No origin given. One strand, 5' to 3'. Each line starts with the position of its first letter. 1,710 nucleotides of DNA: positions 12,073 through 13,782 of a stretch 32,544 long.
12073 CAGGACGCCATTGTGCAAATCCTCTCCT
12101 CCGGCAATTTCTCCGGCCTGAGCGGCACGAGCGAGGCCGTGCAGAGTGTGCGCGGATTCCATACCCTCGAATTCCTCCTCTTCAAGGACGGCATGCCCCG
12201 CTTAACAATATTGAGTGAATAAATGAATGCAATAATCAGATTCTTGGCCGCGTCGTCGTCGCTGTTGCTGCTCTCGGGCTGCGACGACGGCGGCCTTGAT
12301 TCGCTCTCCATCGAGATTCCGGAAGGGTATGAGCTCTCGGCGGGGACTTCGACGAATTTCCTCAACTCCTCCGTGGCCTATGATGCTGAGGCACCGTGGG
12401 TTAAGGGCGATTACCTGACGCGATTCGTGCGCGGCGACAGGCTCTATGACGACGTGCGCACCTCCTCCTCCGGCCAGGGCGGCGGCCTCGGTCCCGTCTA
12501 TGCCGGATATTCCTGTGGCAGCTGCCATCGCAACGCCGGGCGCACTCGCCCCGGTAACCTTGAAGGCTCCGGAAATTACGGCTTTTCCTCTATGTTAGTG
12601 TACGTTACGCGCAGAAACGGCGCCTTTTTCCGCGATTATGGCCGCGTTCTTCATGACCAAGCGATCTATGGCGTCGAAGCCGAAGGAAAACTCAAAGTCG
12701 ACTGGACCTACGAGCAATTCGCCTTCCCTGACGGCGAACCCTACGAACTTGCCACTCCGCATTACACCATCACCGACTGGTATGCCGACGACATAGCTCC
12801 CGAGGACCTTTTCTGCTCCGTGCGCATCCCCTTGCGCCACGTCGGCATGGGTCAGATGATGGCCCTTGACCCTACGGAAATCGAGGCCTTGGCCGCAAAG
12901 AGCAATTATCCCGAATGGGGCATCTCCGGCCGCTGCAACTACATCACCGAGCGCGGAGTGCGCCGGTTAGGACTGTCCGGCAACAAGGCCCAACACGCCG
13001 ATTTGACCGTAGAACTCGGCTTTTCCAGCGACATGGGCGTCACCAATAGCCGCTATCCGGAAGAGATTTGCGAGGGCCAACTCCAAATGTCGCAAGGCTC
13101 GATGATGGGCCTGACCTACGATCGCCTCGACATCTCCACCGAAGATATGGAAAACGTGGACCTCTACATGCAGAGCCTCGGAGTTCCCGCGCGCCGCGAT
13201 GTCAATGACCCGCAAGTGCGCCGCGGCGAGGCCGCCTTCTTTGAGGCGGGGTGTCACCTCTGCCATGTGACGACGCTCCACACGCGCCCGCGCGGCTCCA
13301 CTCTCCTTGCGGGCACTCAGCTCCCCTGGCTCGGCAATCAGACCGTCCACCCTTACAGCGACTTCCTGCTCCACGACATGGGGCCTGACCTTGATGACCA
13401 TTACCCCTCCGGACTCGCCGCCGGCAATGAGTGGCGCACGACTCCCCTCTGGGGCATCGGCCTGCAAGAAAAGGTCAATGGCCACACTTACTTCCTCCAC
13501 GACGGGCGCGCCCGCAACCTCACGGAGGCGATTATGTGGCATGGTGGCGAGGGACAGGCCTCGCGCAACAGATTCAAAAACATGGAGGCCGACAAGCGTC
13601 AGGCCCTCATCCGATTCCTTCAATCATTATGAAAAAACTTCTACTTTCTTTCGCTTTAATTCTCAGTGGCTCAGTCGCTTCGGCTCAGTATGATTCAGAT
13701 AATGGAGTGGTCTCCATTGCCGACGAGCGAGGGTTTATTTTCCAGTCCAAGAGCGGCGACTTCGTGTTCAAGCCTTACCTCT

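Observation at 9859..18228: Imelysin + di-haem DUF1111 core expanded into a seven-gene extracytoplasmic redox module with its own cytochrome c synthase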

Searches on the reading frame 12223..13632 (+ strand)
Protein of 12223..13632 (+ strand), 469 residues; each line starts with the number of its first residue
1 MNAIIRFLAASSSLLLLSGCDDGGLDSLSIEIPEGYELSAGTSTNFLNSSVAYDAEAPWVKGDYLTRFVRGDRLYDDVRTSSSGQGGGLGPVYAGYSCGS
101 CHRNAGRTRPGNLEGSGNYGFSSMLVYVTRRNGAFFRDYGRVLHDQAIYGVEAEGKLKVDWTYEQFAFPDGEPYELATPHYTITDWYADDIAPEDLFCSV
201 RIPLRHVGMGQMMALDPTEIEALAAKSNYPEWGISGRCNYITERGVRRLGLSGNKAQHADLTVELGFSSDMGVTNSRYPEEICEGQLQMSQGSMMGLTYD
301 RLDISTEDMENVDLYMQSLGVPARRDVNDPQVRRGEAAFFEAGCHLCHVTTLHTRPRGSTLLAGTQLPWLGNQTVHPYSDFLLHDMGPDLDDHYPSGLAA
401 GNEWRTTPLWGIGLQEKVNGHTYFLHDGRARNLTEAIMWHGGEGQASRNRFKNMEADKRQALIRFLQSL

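Call 3: search_protein_families(library=pfam, proteins=[window:12223-13632:+], max_evalue=0.01)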
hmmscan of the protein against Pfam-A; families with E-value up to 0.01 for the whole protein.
window:12223-13632:+ (469 aa): 1 family
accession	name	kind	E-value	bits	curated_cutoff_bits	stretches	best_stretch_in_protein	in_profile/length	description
PF06537.16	DHOR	-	1.3e-60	205.8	22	2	157-469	157-499/499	Di-haem oxidoreductase, putative peroxidase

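Call 4: search_protein_families(library=ncbifam, proteins=[window:12223-13632:+], max_evalue=0.01)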
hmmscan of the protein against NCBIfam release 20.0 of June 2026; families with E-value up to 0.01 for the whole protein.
window:12223-13632:+ (469 aa): 0 families

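Call 13: search_solved_structures(query=window:12223-13632:+, max_evalue=0.001)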
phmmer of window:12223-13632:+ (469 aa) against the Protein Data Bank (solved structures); distinct sequences matched with E-value up to 0.001: 0.

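Call 23: find_related_loci(query=window:12223-13632:+, collection=genome_contigs, flank=10000)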
Query window:12223-13632:+ (469 aa) in genome_contigs; peptide patterns used: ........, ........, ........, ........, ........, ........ (x = any residue, [..] = any of these).
542 stretches matched a pattern; 494 encode a relative of the query (tblastn E <= 1e-3); the best 80 are kept; 80 distinct loci.
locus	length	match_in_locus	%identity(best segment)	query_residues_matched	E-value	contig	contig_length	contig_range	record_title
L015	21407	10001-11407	93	1-469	0e+0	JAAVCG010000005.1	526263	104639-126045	MAG: Bacteroides sp. isolate Mgla_MAG_37-bin_35 c_000000029363, whole genome shotgun sequence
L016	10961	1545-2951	94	1-469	0e+0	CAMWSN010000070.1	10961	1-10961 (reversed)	MAG TPA_asm: uncultured Porphyromonadaceae bacterium isolate SRR14411253_bin.1_metawrap_v1.3_MAG genome assembly, contig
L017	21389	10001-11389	88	5-469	0e+0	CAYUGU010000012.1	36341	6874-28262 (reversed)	MAG TPA_asm: uncultured Bacteroides sp. isolate SRP199465_co2_556 genome assembly, contig: NODE_2679_length_36341_cov_10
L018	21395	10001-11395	87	1-465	0e+0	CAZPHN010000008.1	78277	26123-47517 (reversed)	MAG TPA_asm: uncultured Bacteroides sp. isolate SRP199465_co1_139 genome assembly, contig: NODE_528_length_78277_cov_27.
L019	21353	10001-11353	88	19-469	0e+0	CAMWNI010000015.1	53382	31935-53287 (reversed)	MAG TPA_asm: uncultured Porphyromonadaceae bacterium isolate SRR14411246_bin.23_metawrap_v1.3_MAG genome assembly, conti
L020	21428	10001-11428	83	1-469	0e+0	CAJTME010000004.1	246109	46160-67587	MAG TPA_asm: uncultured Muribaculaceae bacterium isolate MGBC104416 genome assembly, contig: MGBC104416.4, whole genome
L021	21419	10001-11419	83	4-469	0e+0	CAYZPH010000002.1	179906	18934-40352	MAG TPA_asm: uncultured Sangeribacter sp. isolate SRP350583_co1_442 genome assembly, contig: NODE_45_length_179906_cov_3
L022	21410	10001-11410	82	7-469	0e+0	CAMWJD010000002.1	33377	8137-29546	MAG TPA_asm: uncultured Porphyromonadaceae bacterium isolate SRR14411358_bin.3_metawrap_v1.3_MAG genome assembly, contig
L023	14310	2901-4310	83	5-469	0e+0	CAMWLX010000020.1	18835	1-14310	MAG TPA_asm: uncultured Porphyromonadaceae bacterium isolate SRR14411335_bin.4_metawrap_v1.3_MAG genome assembly, contig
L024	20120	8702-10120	82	2-469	0e+0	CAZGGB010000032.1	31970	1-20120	MAG TPA_asm: uncultured Sangeribacter sp. isolate SRP199465_co2_730 genome assembly, contig: NODE_3425_length_31970_cov_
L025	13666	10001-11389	83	14-469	0e+0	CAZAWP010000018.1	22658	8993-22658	MAG TPA_asm: uncultured Sangeribacter sp. isolate SRP199465_co2_114 genome assembly, contig: NODE_6387_length_22658_cov_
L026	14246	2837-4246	81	7-469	0e+0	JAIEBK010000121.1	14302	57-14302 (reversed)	MAG: Muribaculaceae bacterium isolate SC0382_S12_12 SC0382_S12_12_contig_121, whole genome shotgun sequence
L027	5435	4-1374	85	20-469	0e+0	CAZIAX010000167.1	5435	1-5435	MAG TPA_asm: uncultured Sangeribacter sp. isolate SRP199465_co1_15 genome assembly, contig: NODE_41232_length_5435_cov_1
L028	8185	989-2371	83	16-469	0e+0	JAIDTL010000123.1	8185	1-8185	MAG: Muribaculaceae bacterium isolate SC0367_S14_12 SC0367_S14_12_contig_123, whole genome shotgun sequence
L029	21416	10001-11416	82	5-469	0e+0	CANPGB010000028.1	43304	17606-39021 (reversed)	MAG TPA_asm: uncultured Porphyromonadaceae bacterium isolate SRR15730535_bin.24_metawrap_v1.3_MAG genome assembly, conti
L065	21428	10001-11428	76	1-469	0e+0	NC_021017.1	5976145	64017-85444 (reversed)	Bacteroides xylanisolvens XB1A, complete sequence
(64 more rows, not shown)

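Call 44: search_protein_families(library=ncbifam, proteins=[L065:4765-5940:+, L065:6045-6581:+, L065:6615-6977:+, L065:16875-19196:-], max_evalue=0.001)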
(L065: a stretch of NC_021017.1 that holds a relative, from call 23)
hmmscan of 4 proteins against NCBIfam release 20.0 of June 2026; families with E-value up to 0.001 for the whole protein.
L065:4765-5940:+ (391 aa): 3 families
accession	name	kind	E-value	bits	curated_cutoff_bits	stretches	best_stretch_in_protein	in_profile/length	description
NF005492.0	PRK07106.1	equivalog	2.3e-229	760.9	415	1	3-391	2-390/390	phosphoribosylaminoimidazolecarboxamide formyltransferase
TIGR00355.1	purH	equivalog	7e-87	292.4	528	1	4-391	206-511/511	bifunctional phosphoribosylaminoimidazolecarboxamide formyltransferase/IMP cyclohydrolase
NF002049.0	PRK00881.1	equivalog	4.1e-60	204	402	2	4-262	212-444/510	bifunctional phosphoribosylaminoimidazolecarboxamide formyltransferase/IMP cyclohydrolase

L065:6045-6581:+ (178 aa): 20 families
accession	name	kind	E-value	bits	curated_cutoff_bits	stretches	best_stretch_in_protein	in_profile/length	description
NF006738.0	PRK09267.1-4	equivalog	1.2e-66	223.5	172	1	13-177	2-170/171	flavodoxin FldA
NF006739.0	PRK09267.1-5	subfamily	2.7e-60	202.9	175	1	11-177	1-167/168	flavodoxin FldA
TIGR01752.1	flav_long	equivalog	4.9e-57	192.1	146.75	1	13-177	1-166/167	flavodoxin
NF006736.0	PRK09267.1-2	equivalog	1.7e-52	177.4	202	1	11-174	1-161/161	flavodoxin FldA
NF006737.0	PRK09267.1-3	equivalog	9.6e-48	162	238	1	11-177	1-168/174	flavodoxin FldA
NF009023.0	PRK12359.1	equivalog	3.4e-45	154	215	1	13-177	2-168/172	flavodoxin FldB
NF006735.0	PRK09267.1-1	equivalog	6.9e-40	136.7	315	1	11-177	1-168/176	flavodoxin FldA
TIGR01753.1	flav_short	equivalog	6.9e-21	75.2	123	1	16-124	3-111/140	flavodoxin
NF005216.0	PRK06703.1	subfamily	1.7e-17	63.9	127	1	11-125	1-115/151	flavodoxin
NF005246.0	PRK06756.1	subfamily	1.3e-15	57.7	130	1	11-122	1-113/148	flavodoxin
NF006531.0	PRK09004.1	equivalog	1.5e-12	47.5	158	1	11-126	1-116/146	FMN-binding protein MioC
NF005587.0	PRK07308.1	equivalog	1.1e-10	42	138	1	16-122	6-112/147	flavodoxin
NF006747.0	PRK09271.1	equivalog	1.4e-10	41.1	104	1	16-113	5-108/160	flavodoxin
TIGR01754.1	flav_RNR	hypoth_equivalog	6.9e-10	39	163.8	1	16-113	5-104/140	putative ribonucleotide reductase-associated flavodoxin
NF005989.0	PRK08105.1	equivalog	5.6e-09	36.1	160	1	11-123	1-115/149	flavodoxin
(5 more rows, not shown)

L065:6615-6977:+ (120 aa): 0 families

L065:16875-19196:- (773 aa): 1 family
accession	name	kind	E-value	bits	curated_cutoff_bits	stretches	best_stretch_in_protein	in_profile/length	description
NF041654.1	GlcNAcase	equivalog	0.00016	20.3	1000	1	14-195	5-179/732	beta-N-acetylglucosaminidase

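Call 45: search_protein_families(library=pfam, proteins=[L065:4765-5940:+, L065:6045-6581:+, L065:6615-6977:+, L065:16875-19196:-], max_evalue=0.001)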
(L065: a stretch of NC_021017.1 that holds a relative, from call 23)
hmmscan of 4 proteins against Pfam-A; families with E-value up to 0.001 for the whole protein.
L065:4765-5940:+ (391 aa): 1 family
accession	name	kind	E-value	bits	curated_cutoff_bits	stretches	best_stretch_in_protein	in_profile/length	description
PF01808.24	AICARFT_IMPCHas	-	7.4e-59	200.1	25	1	4-260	76-311/311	AICARFT/IMPCHase bienzyme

L065:6045-6581:+ (178 aa): 3 families
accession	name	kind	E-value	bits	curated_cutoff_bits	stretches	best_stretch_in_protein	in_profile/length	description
PF00258.30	Flavodoxin_1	-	1.1e-24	87.6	25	1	16-169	1-143/143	Flavodoxin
PF12724.12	Flavodoxin_5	-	2.4e-07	31.6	27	1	16-99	2-84/145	Flavodoxin domain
PF12641.12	Flavodoxin_3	-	4.1e-05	23.9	27.5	1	16-97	2-75/160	Flavodoxin domain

L065:6615-6977:+ (120 aa): 1 family
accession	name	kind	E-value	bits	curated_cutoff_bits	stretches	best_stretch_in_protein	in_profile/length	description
PF09633.15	DUF2023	-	6e-46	155.1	27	1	12-112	1-101/101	Protein of unknown function (DUF2023)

L065:16875-19196:- (773 aa): 6 families
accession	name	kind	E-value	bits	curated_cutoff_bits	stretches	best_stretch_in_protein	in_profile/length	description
PF00728.28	Glyco_hydro_20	-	7.7e-116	387.7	22.3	1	159-510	1-347/348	Glycosyl hydrolase family 20, catalytic domain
PF07691.17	PA14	-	2e-25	89.7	24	1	632-758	2-141/147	PA14 domain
PF02838.20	Glyco_hydro_20b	-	8.5e-19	69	26.1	1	28-156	2-124/124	Glycosyl hydrolase family 20, domain 2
PF13287.12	Fn3_assoc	-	7.9e-15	55.1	23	1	558-616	1-59/59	Fn3 associated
PF13290.12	CHB_HEX_C_1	-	3.1e-14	53.1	22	1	554-612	8-66/67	Chitobiase/beta-hexosaminidase C-terminal domain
PF03174.19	CHB_HEX_C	-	0.00066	20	23.6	0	528-587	2-53/76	Chitobiase/beta-hexosaminidase C-terminal domain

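Call 52: find_homologous_proteins(query=window:12223-13632:+, max_evalue=0.001)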
Query window:12223-13632:+ (469 aa): 5823 proteins with E <= 0.001 among 8000 candidates; the best 120 are listed.
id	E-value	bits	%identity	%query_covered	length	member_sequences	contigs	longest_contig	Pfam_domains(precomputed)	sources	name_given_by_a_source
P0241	0.0e+0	1042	93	100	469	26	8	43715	PF06537.17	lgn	-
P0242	1.1e-290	982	89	96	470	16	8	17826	PF06537.17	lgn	-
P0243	8.8e-286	966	86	100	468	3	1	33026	PF06537.17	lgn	-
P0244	2.4e-275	932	83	100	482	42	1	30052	PF06537.17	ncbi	-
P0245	7.1e-274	927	83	99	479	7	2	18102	PF06537.17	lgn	-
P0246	1.1e-272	923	83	98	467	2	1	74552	PF06537.17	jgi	-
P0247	1.3e-269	913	81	100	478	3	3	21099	PF06537.17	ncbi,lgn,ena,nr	ncbi:MAG: thiol oxidoreductase [Muribaculaceae bacterium]|nr:thiol oxidoreductase [Muribaculaceae ba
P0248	1.4e-269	913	82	99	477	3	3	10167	PF06537.17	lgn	-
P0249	1.9e-269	912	81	100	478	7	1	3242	PF06537.17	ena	-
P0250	3.0e-269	912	82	99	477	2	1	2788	PF06537.17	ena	-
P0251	1.0e-268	910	81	100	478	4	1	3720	PF06537.17,PF00034.27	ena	-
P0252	1.2e-268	910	82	99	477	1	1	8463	PF06537.17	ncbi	-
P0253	1.3e-268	910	81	100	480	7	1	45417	PF06537.17,PF00034.27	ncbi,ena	-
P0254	3.5e-268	908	82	97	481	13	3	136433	PF06537.17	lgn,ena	-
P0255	4.4e-268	908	82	99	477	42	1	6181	PF06537.17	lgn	-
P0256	4.7e-268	908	82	99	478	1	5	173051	PF06537.17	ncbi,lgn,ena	-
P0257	6.4e-268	907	83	97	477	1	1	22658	PF06537.17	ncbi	-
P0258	1.5e-267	906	83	97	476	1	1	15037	PF06537.17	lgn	-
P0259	1.6e-267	906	80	100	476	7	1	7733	PF06537.17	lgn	-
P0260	2.5e-267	905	82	97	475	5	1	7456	PF06537.17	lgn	-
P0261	3.0e-267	905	82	99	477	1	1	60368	PF06537.17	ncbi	-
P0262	1.9e-266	902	83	95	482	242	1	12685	PF06537.17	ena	-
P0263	3.0e-266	902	82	96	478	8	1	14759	PF06537.17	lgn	-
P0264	4.0e-266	901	81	97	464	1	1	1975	PF06537.17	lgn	-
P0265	6.7e-266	901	83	97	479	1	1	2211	PF06537.17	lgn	-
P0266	7.0e-266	900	81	99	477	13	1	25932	PF06537.17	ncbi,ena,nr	ncbi:MAG: thiol oxidoreductase [Prevotellaceae bacterium]|nr:thiol oxidoreductase [Prevotellaceae ba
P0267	7.6e-266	900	82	98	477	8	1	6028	PF06537.17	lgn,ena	-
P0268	3.4e-265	898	80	99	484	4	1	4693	PF06537.17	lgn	-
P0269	5.2e-265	898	82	96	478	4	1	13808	PF06537.17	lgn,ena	-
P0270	5.6e-265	898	82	97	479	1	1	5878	PF06537.17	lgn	-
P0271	1.0e-264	897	80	99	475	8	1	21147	PF06537.17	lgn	-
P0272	1.1e-264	897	81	97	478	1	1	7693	PF06537.17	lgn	-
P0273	1.2e-264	896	82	96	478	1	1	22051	PF06537.17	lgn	-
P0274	2.2e-264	896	82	98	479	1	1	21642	PF06537.17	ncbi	-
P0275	3.0e-264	895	82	97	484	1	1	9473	PF06537.17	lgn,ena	-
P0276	3.0e-264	895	82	99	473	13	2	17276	PF06537.17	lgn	-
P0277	7.2e-264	894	82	97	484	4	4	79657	PF06537.17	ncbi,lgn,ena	-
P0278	1.2e-263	893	81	97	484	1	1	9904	PF06537.17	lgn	-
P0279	7.4e-263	891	80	99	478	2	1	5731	PF06537.17,PF00034.27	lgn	-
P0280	8.3e-263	890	81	97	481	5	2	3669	PF06537.17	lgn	-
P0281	8.5e-263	890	82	95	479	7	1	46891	PF06537.17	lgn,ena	-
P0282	1.1e-262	890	81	99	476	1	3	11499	PF06537.17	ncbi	-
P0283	1.5e-262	890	81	96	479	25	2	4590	PF06537.17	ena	-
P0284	5.1e-262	888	81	99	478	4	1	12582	PF06537.17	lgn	-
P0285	1.2e-261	887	81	100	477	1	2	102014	PF06537.17,PF00034.27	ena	-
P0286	2.5e-260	882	79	99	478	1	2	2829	PF06537.17,PF00034.27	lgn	-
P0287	3.2e-260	882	80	97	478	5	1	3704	PF06537.17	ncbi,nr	ncbi:MAG: thiol oxidoreductase [Muribaculaceae bacterium]|nr:thiol oxidoreductase [Muribaculaceae ba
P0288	2.2e-259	879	80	100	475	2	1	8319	PF06537.17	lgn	-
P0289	9.4e-257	870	83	94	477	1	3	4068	PF06537.17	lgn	-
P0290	1.1e-256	870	81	97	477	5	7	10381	PF06537.17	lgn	-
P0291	3.3e-256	869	78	100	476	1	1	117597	PF06537.17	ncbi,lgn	-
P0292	3.5e-256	869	80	97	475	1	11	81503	PF06537.17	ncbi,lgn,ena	-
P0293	3.8e-256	868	79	99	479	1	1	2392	PF06537.17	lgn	-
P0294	4.3e-256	868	78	100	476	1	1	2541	PF06537.17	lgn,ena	-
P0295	4.7e-256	868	78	100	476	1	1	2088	PF06537.17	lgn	-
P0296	4.9e-256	868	78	100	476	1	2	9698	PF06537.17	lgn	-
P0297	5.9e-256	868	80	97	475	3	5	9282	PF06537.17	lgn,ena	-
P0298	6.2e-256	868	78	100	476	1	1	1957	PF06537.17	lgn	-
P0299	6.9e-256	868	78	100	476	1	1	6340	PF06537.17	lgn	-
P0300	1.3e-255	867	78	100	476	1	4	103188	PF06537.17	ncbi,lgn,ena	-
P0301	1.9e-255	866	79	99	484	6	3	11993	PF06537.17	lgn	-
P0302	3.9e-255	865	79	100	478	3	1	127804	PF06537.17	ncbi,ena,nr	ncbi:MAG: thiol oxidoreductase [Muribaculaceae bacterium]|nr:thiol oxidoreductase [Muribaculaceae ba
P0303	4.0e-255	865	78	100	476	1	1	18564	PF06537.17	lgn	-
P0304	4.3e-255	865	79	97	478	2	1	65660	PF06537.17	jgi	-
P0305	5.2e-255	865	77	100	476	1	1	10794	PF06537.17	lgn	-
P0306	8.9e-255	864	77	100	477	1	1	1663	PF06537.17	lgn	-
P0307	9.6e-255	864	77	100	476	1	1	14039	PF06537.17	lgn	-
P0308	2.9e-254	862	80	96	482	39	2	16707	PF06537.17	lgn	-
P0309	6.8e-254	861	80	97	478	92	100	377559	PF06537.17,PF00034.27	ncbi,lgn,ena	-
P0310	8.0e-254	861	78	98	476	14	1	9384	PF06537.17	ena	-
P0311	1.8e-253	860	79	97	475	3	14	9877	PF06537.17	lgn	-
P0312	2.4e-253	859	77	100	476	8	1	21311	PF06537.17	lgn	-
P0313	3.8e-253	858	77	99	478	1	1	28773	PF06537.17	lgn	-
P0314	3.9e-253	858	78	100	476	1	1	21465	PF06537.17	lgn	-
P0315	4.4e-253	858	77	100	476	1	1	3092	PF06537.17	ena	-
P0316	4.6e-253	858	77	99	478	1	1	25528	PF06537.17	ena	-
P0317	8.9e-253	857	77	100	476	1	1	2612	PF06537.17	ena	-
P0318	1.0e-252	857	77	99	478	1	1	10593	PF06537.17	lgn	-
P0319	1.1e-252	857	77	99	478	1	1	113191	PF06537.17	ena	-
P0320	1.1e-252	857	77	99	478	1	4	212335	PF06537.17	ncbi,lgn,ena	-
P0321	1.3e-252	857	77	100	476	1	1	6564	PF06537.17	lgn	-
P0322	1.7e-252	856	77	99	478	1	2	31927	PF06537.17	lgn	-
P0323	1.8e-252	856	77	99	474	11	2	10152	PF06537.17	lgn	-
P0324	2.1e-252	856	78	99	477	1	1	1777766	PF06537.17,PF00034.27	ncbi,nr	ncbi:MAG: thiol oxidoreductase [Pseudoflavonifractor sp.]|nr:thiol oxidoreductase [Pseudoflavonifrac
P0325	2.3e-252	856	77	99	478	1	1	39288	PF06537.17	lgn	-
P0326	3.0e-252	856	77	100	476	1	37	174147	PF06537.17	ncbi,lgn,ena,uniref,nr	ncbi:di-heme oxidoredictase family protein [uncultured Muribaculum sp.]|uniref:di-heme oxidoredictas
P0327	3.1e-252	855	77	99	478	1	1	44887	PF06537.17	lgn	-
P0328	3.1e-252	855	77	99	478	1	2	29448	PF06537.17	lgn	-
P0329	3.3e-252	855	77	100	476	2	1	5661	PF06537.17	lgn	-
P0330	3.8e-252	855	77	99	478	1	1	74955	PF06537.17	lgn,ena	-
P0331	3.8e-252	855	79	96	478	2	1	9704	PF06537.17,PF00034.27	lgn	-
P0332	3.8e-252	855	77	100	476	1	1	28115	PF06537.17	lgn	-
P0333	4.0e-252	855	77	99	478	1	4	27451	PF06537.17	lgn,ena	-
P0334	4.0e-252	855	77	99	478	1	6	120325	PF06537.17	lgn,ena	-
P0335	4.2e-252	855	79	98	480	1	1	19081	PF06537.17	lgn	-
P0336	5.3e-252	855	77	99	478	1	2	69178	PF06537.17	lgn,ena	-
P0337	6.0e-252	855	77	99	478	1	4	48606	PF06537.17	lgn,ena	-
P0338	6.0e-252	855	77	99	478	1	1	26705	PF06537.17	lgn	-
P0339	6.0e-252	855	77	100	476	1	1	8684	PF06537.17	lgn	-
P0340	6.9e-252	854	78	99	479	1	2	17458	PF06537.17,PF00034.27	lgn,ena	-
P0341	7.4e-252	854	77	99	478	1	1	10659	PF06537.17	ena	-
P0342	7.9e-252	854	77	99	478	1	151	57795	PF06537.17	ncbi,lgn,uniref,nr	ncbi:di-heme oxidoredictase family protein [uncultured Muribaculum sp.]|uniref:di-heme oxidoredictas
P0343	8.3e-252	854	77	99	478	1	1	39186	PF06537.17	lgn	-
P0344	1.1e-251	854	77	99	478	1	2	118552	PF06537.17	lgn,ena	-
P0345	1.1e-251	854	77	99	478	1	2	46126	PF06537.17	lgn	-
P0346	1.1e-251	854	77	99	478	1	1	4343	PF06537.17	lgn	-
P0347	1.1e-251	854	77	99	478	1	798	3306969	PF06537.17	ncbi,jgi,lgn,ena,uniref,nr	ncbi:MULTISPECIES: di-heme oxidoredictase family protein [Muribaculum]|uniref:Thiol oxidoreductase n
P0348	1.2e-251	854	77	99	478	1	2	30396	PF06537.17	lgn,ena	-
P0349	1.2e-251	854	77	99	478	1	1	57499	PF06537.17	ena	-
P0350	1.3e-251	853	77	99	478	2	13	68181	PF06537.17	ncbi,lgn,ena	-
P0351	1.4e-251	853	77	100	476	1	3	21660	PF06537.17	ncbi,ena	-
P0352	1.5e-251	853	77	99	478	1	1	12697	PF06537.17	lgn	-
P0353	1.5e-251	853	77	99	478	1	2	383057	PF06537.17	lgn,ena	-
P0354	1.6e-251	853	77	99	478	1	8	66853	PF06537.17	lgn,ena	-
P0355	1.6e-251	853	77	99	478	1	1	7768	PF06537.17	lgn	-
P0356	1.7e-251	853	77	99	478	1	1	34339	PF06537.17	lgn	-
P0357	1.7e-251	853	77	99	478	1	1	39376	PF06537.17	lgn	-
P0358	1.7e-251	853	77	100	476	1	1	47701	PF06537.17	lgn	-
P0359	1.7e-251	853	77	99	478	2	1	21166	PF06537.17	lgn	-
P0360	1.8e-251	853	78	99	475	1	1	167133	PF06537.17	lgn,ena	-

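Call 67: predict_structure(alignment_id=A4)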
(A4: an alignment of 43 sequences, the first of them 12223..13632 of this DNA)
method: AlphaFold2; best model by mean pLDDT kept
length: 469 residues; sequences in the alignment: 43
mean_pLDDT: 39.1   pTM: 0.39
mean pLDDT of the five models: 39.1, 36.5, 36.2, 36.1, 36.1
residues with pLDDT >= 90: 8; 70-90: 59; 50-70: 47; < 50: 355
segments of 3 or more residues with pLDDT < 50: 19-32, 38-159, 180-215, 226-246, 248-323, 347-428, 441-443
pLDDT, mean of each block of 10 residues (from residue 1): 78 64 33 50 25 25 25 28 29 23 23 23 24 26 24 39 82 73 41 27 23 43 48 41 42 23 21 21 23 22 26 24 63 79 55 29 27 26 25 25 25 29 44 69 60 90 76
secondary structure, 60 per line:
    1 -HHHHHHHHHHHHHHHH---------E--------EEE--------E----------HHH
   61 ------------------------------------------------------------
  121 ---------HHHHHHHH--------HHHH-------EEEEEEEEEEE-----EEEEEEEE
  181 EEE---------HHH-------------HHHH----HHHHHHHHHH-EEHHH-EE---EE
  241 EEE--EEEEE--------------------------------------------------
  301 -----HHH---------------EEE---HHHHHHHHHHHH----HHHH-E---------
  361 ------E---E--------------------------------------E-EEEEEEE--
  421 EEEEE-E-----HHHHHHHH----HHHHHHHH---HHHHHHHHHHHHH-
elements in order: H2-17 E36-38 H130-137 H146-149 E157-167 E173-183 H209-212 H217-226 E239-243 E246-250 E324-326 H330-341 H346-349 E412-418 E421-425 H433-440 H445-452 H456-468
